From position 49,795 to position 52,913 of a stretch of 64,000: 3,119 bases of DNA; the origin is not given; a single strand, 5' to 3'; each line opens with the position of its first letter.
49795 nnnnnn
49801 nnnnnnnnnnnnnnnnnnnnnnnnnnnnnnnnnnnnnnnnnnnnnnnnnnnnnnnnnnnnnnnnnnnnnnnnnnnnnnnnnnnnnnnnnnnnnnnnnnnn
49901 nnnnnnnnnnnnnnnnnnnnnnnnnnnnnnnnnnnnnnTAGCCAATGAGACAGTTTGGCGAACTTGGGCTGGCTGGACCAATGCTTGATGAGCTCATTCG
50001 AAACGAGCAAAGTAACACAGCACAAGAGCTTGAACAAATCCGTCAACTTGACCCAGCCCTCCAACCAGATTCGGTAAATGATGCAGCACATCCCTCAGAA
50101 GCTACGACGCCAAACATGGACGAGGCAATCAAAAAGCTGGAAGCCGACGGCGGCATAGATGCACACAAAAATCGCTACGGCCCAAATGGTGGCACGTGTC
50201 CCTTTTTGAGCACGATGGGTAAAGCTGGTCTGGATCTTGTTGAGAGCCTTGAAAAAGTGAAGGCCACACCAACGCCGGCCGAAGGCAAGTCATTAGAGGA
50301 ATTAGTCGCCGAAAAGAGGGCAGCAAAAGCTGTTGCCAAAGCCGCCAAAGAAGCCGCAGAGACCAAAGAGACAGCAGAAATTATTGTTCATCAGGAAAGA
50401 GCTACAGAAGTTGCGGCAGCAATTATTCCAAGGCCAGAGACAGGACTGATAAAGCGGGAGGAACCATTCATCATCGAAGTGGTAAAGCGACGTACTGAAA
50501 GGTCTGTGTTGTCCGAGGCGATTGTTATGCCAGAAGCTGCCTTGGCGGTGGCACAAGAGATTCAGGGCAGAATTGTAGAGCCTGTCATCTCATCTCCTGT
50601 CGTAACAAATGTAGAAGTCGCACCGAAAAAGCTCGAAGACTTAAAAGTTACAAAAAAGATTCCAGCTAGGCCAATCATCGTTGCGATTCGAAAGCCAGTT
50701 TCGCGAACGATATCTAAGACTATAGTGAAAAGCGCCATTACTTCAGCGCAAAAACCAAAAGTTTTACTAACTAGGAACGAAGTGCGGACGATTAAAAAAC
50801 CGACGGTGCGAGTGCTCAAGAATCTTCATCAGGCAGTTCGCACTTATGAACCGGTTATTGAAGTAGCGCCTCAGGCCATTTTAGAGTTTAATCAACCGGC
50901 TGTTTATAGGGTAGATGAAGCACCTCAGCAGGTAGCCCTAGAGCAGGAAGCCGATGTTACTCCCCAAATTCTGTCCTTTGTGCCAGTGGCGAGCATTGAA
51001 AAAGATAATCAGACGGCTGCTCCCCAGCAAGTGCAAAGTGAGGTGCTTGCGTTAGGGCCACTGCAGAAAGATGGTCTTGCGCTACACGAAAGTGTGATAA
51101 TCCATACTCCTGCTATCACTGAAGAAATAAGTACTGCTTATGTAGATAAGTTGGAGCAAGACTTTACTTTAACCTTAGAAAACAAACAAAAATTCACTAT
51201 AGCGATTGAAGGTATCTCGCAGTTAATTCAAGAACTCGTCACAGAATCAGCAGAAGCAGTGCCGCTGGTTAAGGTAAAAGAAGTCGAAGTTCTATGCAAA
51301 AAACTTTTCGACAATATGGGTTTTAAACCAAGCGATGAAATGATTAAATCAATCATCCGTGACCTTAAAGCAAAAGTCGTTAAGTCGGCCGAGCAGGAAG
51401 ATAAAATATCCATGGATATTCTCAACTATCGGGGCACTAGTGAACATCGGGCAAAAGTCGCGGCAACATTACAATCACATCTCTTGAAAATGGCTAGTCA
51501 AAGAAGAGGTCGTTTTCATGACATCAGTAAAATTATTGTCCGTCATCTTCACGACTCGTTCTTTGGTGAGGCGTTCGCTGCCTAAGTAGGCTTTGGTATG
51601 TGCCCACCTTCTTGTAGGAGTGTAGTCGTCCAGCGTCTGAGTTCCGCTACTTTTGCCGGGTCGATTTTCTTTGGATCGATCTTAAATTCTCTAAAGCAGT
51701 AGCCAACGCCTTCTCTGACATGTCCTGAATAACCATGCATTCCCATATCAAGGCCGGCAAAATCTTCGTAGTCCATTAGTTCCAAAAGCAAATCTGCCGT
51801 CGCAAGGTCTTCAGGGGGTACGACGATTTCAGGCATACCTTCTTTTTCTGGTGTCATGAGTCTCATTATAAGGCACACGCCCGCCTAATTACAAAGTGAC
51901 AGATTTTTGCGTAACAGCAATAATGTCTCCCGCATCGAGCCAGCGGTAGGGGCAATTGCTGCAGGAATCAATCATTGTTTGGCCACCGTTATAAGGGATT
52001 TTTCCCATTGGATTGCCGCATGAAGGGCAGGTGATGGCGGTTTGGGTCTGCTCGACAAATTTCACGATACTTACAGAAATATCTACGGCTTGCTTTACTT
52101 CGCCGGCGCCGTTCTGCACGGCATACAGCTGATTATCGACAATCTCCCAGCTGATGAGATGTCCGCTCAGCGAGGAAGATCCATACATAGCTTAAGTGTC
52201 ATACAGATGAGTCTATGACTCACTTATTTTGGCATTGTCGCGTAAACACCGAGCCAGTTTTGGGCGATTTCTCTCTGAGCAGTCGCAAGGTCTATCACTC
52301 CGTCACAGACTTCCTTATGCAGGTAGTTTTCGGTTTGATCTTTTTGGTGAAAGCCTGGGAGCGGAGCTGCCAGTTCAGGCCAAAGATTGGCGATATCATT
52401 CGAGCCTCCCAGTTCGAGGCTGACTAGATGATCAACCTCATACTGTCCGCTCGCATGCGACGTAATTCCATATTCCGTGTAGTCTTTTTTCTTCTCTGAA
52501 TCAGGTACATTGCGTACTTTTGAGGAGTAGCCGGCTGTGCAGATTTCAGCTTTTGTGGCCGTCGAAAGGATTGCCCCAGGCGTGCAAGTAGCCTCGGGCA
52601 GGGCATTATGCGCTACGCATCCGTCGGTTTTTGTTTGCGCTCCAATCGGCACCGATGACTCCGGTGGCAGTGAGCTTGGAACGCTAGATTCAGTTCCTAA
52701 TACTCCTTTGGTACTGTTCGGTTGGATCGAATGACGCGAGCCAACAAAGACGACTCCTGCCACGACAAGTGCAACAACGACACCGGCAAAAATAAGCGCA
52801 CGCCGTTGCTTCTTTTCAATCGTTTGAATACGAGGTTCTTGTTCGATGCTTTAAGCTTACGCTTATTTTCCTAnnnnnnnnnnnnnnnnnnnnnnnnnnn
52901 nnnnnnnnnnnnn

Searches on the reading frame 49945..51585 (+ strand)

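Call 3: search_protein_families(library=pfam, proteins=[window:49945-51585:+], max_evalue=1)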
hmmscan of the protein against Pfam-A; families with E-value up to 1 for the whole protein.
window:49945-51585:+ (546 aa): 3 families
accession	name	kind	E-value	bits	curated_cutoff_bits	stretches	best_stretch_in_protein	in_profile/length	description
PF00482.28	T2SSF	-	0.19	12.1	25.2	1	88-154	5-74/125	Type II secretion system (T2SS), protein F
PF21238.2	Pus10_C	-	0.56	10.2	27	1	202-310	26-135/232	Pus10, C-terminal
PF18907.5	DUF5662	-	0.66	10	27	1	495-530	6-39/156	Family of unknown function (DUF5662)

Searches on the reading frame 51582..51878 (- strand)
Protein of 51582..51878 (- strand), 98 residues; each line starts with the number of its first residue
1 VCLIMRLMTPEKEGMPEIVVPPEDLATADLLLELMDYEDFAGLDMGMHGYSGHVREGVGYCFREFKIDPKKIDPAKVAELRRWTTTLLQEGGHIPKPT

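Call 3: search_protein_families(library=pfam, proteins=[window:51582-51878:-], max_evalue=1)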
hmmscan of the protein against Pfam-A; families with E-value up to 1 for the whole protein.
window:51582-51878:- (98 aa): 0 families

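Call 4: search_protein_families(library=padloc, proteins=[window:51582-51878:-], max_evalue=1)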
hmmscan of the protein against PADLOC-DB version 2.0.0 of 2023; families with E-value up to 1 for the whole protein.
window:51582-51878:- (98 aa): 0 families

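Call 6: search_protein_families(library=ncbifam, proteins=[window:51582-51878:-], max_evalue=1)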
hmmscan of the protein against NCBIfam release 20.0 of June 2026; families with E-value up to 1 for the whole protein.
window:51582-51878:- (98 aa): 0 families

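Call 7: search_protein_families(library=phrogs, proteins=[window:51582-51878:-], max_evalue=1)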
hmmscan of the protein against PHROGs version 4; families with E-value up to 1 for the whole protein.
window:51582-51878:- (98 aa): 0 families

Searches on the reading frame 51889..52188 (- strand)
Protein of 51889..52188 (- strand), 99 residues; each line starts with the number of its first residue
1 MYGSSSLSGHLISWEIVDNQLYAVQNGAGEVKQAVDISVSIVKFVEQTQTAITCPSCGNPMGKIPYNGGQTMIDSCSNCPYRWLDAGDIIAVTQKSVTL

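Call 3: search_protein_families(library=pfam, proteins=[window:51889-52188:-], max_evalue=1)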
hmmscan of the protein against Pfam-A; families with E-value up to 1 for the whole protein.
window:51889-52188:- (99 aa): 13 families
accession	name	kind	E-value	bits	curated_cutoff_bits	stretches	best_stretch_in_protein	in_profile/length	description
PF13453.11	Zn_ribbon_TFIIB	-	7.3e-06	25.7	22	1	53-88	1-34/41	Transcription factor zinc-finger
PF13248.11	Zn_ribbon_3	-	0.02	14.8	27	1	51-60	16-25/26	zinc-ribbon domain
PF01485.27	IBR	-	0.029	14.9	24.3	1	42-82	9-50/65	IBR domain, a half RING-finger domain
PF01096.23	Zn_ribbon_TFIIS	-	0.047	14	21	0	69-83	24-38/39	Transcription factor S-II (TFIIS)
PF07282.18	Cas12f1-like_TNB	-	0.066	13.8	26.3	1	42-82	19-49/60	Cas12f1-like, TNB domain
PF01873.23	eIF-5_eIF-2B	-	0.096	13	27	1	36-79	75-114/117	Domain found in IF2B/IF5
PF24046.1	At4g08330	-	0.12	12.8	27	1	30-70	58-97/129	At4g08330 beta-tent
PF19134.6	DUF5817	-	0.14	12.6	31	0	42-59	12-29/57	Domain of unknown function (DUF5817)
PF12677.13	DUF3797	-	0.15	12.4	25.1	1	43-75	5-35/48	Domain of unknown function (DUF3797)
PF02150.21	Zn_ribbon_RPB9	-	0.18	12.2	25.2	1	54-81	4-29/36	RNA polymerases M/15 Kd subunit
PF24460.1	DUF7575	-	0.23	11.3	28.5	1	50-60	2-12/28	Domain of unknown function (DUF7575)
PF13717.11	Zn_ribbon_4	-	0.28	11.6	30.3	0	47-59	21-33/36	zinc-ribbon domain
PF13240.11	Zn_Ribbon_1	-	0.54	10.6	25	1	49-60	11-22/23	zinc-ribbon domain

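Call 4: search_protein_families(library=padloc, proteins=[window:51889-52188:-], max_evalue=1)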
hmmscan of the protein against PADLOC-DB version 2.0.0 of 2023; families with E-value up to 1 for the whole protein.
window:51889-52188:- (99 aa): 3 families
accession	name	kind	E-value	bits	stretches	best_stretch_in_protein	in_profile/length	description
PDLC01230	Cas12a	-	0.00025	17.3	1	39-82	866-903/934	CAS-V-A; effector__SPE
PDLC01232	Cas12a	-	0.00027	17.3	1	39-82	883-918/950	Cas12a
PDLC05058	PDC-S64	-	0.045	11.4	1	31-97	186-254/305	-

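Call 6: search_protein_families(library=ncbifam, proteins=[window:51889-52188:-], max_evalue=1)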
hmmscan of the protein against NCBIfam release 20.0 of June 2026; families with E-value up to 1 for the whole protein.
window:51889-52188:- (99 aa): 3 families
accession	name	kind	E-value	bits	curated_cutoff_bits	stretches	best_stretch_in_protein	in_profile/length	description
NF038384.1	zinc_YnfU_fam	subfamily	0.012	15.2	36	1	41-59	6-24/52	YnfU family zinc-binding protein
NF033497.1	rubre_like_arch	subfamily_domain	0.049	13.4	32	1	47-61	12-26/34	rubrerythrin-like domain-containing protein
NF011482.0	PRK14892.1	equivalog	0.12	12.3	109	1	41-80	11-49/101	putative transcription elongation factor Elf1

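Call 7: search_protein_families(library=phrogs, proteins=[window:51889-52188:-], max_evalue=1)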
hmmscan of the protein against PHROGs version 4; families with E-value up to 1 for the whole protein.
window:51889-52188:- (99 aa): 6 families
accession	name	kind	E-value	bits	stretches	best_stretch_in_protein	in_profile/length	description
phrog_26465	-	unknown function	0.071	14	1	44-67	4-26/70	-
phrog_19044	-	unknown function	0.15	13.4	1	30-84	65-120/123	-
phrog_37734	-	unknown function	0.17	12.8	1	53-64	23-34/41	-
phrog_1467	-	unknown function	0.17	12.4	1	45-85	159-203/226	-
phrog_23365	-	unknown function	0.35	12.2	1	48-92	88-132/138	-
phrog_3786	-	unknown function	0.56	11.2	1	48-81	30-63/86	-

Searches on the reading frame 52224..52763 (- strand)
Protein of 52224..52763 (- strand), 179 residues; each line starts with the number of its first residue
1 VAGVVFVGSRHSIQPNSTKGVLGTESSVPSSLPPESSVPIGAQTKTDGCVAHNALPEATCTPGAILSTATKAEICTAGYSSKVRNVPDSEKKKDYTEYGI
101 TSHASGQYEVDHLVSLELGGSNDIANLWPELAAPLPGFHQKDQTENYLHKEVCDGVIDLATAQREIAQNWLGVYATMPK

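Call 3: search_protein_families(library=pfam, proteins=[window:52224-52763:-], max_evalue=1)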
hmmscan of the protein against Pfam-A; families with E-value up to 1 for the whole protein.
window:52224-52763:- (179 aa): 2 families
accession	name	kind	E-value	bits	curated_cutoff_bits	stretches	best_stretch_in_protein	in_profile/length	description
PF01844.29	HNH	-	0.056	14.1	21.4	1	106-127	12-33/47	HNH endonuclease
PF13930.12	Endonuclea_NS_2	-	0.1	13.2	27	1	93-130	38-78/132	DNA/RNA non-specific endonuclease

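Call 4: search_protein_families(library=padloc, proteins=[window:52224-52763:-], max_evalue=1)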
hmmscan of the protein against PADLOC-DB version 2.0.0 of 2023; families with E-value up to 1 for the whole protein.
window:52224-52763:- (179 aa): 0 families

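Call 6: search_protein_families(library=ncbifam, proteins=[window:52224-52763:-], max_evalue=1)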
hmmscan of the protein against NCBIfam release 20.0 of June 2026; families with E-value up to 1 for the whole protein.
window:52224-52763:- (179 aa): 0 families

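Call 7: search_protein_families(library=phrogs, proteins=[window:52224-52763:-], max_evalue=1)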
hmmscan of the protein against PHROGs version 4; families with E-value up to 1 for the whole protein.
window:52224-52763:- (179 aa): 5 families
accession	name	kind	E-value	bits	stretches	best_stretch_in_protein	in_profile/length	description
phrog_7275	-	unknown function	0.061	14.6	1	109-128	8-27/67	-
phrog_589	-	DNA, RNA and nucleotide metabolism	0.15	12.8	1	107-129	106-129/179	HNH endonuclease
phrog_7785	-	DNA, RNA and nucleotide metabolism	0.3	12.1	1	107-127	80-100/147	HNH endonuclease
phrog_15511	-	unknown function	0.43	10.6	1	12-110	221-313/511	-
phrog_6050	-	DNA, RNA and nucleotide metabolism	0.46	10.2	1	104-127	323-346/402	HNH endonuclease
